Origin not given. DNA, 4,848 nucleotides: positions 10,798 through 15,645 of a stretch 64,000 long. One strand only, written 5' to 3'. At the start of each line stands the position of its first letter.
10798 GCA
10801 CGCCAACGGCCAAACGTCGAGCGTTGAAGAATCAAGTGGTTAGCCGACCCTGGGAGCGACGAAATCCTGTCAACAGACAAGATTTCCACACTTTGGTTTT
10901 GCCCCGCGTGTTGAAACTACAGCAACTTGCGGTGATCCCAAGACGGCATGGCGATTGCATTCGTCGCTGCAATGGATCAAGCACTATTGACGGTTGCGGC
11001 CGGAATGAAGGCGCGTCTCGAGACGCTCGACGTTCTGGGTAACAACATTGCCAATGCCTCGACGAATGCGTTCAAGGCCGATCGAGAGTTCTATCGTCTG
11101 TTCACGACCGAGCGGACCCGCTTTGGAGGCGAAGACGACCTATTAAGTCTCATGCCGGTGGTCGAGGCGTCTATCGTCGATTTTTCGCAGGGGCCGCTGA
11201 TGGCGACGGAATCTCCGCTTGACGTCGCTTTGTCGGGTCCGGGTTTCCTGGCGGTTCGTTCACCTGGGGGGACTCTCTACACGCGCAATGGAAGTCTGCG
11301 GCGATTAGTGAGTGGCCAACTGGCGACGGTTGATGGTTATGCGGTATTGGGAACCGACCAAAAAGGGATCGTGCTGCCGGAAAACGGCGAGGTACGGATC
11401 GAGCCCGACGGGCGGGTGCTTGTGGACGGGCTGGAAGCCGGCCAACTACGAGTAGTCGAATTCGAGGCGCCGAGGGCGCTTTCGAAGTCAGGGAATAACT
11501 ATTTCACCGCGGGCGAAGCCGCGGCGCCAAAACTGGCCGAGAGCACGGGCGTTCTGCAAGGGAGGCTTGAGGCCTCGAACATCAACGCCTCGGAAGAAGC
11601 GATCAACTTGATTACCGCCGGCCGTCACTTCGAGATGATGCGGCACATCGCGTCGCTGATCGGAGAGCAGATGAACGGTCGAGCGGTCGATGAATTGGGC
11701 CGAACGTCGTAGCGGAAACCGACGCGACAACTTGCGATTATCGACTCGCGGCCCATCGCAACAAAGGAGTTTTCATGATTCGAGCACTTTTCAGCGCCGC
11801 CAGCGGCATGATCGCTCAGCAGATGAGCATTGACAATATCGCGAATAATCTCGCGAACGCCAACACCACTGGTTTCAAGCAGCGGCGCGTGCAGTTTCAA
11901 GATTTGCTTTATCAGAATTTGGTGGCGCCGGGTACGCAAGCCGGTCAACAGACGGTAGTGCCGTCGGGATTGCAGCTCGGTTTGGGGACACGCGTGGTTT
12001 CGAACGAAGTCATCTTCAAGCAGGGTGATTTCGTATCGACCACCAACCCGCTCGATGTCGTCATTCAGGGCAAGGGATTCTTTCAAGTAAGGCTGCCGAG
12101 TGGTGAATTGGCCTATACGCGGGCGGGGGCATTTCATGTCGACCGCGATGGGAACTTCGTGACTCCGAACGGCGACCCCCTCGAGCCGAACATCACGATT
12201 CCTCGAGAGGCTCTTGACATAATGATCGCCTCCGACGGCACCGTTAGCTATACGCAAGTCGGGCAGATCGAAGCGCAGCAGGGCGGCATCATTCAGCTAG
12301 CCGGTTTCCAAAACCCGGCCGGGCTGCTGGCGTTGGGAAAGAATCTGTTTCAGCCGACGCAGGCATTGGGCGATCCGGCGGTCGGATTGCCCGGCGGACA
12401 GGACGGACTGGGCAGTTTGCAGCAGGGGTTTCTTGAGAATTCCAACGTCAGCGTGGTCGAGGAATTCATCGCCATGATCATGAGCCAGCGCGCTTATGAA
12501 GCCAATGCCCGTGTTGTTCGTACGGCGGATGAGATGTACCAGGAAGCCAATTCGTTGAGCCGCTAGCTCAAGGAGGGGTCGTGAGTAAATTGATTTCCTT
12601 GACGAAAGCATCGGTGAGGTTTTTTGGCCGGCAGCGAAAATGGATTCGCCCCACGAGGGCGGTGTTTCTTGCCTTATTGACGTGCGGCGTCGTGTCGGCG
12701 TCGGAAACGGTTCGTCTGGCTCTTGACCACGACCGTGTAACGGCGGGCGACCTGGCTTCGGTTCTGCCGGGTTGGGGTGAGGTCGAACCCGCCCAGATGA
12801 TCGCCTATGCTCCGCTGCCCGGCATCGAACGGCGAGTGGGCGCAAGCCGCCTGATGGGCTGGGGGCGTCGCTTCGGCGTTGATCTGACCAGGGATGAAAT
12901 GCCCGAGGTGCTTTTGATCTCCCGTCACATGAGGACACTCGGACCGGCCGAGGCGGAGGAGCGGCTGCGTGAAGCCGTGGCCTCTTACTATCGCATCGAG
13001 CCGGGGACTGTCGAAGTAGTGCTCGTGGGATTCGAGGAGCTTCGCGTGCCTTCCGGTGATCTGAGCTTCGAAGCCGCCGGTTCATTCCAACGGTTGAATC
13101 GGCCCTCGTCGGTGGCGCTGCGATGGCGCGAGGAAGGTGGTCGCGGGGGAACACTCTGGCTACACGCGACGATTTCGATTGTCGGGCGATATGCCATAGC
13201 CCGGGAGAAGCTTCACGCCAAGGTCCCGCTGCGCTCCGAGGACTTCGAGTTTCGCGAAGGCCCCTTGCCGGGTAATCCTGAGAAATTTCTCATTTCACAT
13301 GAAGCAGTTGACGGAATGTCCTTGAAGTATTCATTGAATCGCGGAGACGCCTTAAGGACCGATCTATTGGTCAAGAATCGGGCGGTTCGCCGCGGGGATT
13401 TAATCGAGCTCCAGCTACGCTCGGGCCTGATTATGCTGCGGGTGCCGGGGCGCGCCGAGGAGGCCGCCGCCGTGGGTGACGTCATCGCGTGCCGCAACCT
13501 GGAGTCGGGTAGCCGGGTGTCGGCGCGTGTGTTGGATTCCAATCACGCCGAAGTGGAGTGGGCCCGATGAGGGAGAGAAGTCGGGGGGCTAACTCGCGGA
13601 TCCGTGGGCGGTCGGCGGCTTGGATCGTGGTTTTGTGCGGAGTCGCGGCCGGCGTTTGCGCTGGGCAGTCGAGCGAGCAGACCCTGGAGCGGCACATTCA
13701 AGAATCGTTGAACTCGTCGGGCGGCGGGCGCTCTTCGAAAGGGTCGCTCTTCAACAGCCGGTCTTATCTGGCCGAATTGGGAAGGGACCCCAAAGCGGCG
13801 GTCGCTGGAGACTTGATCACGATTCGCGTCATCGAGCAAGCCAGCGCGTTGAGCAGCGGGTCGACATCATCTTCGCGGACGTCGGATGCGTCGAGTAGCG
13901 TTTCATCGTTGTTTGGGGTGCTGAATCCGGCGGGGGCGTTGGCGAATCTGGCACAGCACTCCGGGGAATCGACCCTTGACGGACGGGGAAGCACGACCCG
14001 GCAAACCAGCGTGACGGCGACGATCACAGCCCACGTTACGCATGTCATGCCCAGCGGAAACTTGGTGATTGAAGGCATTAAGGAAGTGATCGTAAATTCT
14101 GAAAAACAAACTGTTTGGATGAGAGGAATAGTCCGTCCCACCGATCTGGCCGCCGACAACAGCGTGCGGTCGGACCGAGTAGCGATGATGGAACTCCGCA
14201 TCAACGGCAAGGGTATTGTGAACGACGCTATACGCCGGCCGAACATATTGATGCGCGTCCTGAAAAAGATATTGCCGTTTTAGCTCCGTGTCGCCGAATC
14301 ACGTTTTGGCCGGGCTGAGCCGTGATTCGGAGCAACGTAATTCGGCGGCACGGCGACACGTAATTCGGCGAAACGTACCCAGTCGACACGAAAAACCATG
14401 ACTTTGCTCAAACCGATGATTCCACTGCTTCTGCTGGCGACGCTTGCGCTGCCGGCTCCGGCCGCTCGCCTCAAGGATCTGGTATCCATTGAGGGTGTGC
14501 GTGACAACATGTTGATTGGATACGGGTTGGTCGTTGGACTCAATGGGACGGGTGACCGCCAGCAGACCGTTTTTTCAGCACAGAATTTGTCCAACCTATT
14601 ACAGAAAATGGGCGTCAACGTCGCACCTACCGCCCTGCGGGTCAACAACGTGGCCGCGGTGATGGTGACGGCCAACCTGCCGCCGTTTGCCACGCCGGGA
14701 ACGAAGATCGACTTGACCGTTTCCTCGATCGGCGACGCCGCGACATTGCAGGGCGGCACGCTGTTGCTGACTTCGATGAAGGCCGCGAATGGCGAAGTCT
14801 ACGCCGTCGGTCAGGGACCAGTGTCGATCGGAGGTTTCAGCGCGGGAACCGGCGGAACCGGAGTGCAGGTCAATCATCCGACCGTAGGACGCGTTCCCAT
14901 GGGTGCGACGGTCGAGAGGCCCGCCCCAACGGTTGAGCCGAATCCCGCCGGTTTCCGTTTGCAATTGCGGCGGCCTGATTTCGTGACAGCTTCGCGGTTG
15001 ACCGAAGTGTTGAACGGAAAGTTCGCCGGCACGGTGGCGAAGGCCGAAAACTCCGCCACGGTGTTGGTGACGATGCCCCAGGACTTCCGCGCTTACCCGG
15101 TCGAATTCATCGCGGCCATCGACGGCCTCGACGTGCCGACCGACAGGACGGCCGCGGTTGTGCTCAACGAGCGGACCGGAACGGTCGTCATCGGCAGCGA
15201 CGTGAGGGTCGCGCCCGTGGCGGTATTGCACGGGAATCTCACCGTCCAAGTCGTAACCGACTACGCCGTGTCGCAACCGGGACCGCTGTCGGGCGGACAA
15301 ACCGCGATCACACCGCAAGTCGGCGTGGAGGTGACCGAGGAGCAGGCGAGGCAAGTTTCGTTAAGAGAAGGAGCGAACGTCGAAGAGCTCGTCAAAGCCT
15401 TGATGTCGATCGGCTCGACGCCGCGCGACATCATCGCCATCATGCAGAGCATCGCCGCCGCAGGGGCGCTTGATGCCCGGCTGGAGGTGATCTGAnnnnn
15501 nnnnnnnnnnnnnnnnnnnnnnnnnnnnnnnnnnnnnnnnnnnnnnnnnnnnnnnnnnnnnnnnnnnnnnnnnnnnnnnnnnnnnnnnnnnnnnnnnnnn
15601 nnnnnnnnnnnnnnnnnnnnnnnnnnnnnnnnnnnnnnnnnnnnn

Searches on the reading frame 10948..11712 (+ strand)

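Call 16: search_protein_families(library=pfam, proteins=[window:10948-11712:+], max_evalue=0.00001)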
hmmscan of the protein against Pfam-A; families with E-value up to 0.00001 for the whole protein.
window:10948-11712:+ (254 aa): 2 families
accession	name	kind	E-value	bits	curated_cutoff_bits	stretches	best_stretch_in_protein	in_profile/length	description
PF22692.1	LlgE_F_G_D1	-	7.7e-12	45.6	27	1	94-158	1-63/64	Flagellar hook protein FlgE/F/G D1 domain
PF06429.18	Flg_bbr_C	-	1.5e-07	31.3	23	1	204-230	2-28/46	Flagellar basal body rod FlgEFG protein C-terminal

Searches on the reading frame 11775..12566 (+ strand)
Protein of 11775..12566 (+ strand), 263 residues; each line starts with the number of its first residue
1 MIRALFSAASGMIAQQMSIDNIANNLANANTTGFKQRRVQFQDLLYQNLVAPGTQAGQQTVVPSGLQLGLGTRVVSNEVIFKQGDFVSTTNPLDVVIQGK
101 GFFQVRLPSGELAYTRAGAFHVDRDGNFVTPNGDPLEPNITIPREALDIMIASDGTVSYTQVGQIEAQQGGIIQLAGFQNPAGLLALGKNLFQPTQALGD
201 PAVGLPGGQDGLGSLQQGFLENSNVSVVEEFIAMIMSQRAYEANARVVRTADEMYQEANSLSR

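Call 17: search_protein_families(library=pfam, proteins=[window:11775-12566:+], max_evalue=0.00001)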
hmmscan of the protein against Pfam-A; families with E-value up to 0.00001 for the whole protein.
window:11775-12566:+ (263 aa): 3 families
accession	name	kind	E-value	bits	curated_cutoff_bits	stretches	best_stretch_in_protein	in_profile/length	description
PF22692.1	LlgE_F_G_D1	-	1.5e-25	89.5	27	1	97-159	2-64/64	Flagellar hook protein FlgE/F/G D1 domain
PF06429.18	Flg_bbr_C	-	4.8e-20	71.3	23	1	216-261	1-46/46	Flagellar basal body rod FlgEFG protein C-terminal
PF00460.25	Flg_bb_rod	-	5.9e-09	36.1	20.7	1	7-35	3-31/31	Flagella basal body rod protein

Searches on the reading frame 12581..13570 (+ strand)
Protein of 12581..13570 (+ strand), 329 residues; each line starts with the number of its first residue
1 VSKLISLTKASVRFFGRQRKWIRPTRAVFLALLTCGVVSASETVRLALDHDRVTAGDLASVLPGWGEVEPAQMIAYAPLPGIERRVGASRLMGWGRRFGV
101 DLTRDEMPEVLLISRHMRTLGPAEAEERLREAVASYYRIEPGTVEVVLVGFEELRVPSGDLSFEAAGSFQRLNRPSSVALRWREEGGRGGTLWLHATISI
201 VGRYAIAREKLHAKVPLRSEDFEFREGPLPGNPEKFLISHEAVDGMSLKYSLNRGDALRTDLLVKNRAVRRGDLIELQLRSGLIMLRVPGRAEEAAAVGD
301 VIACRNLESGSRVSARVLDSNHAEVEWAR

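Call 17: search_protein_families(library=pfam, proteins=[window:12581-13570:+], max_evalue=0.00001)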
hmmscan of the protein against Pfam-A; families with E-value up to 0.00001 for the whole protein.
window:12581-13570:+ (329 aa): 1 family
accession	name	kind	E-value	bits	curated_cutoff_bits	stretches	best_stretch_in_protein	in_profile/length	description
PF13144.11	ChapFlgA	-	3.1e-20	72.9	23.8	1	203-325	2-122/122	Chaperone for flagella basal body P-ring formation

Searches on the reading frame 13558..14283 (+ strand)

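Call 17: search_protein_families(library=pfam, proteins=[window:13558-14283:+], max_evalue=0.00001)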
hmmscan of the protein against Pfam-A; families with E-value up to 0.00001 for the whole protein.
window:13558-14283:+ (241 aa): 1 family
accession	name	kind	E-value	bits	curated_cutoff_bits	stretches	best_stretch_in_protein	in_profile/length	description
PF02107.21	FlgH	-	8.3e-44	149.7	27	1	59-240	2-172/172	Flagellar L-ring protein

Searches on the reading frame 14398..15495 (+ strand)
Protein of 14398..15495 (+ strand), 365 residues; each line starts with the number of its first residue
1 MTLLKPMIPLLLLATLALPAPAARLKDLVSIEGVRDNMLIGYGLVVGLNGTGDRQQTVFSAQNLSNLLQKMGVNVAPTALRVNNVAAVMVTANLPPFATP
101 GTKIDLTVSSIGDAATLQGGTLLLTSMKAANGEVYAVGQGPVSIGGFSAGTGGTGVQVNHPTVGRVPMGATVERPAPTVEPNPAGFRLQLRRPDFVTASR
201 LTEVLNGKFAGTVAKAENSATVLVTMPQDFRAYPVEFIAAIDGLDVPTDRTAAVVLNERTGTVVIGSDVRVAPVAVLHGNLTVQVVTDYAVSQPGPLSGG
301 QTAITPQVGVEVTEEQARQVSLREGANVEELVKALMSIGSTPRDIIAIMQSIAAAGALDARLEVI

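Call 17: search_protein_families(library=pfam, proteins=[window:14398-15495:+], max_evalue=0.00001)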
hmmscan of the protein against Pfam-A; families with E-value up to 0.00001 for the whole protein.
window:14398-15495:+ (365 aa): 1 family
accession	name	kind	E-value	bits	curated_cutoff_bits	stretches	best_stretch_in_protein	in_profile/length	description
PF02119.21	FlgI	-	4.5e-127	424.1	25.3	1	24-364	1-343/343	Flagellar P-ring protein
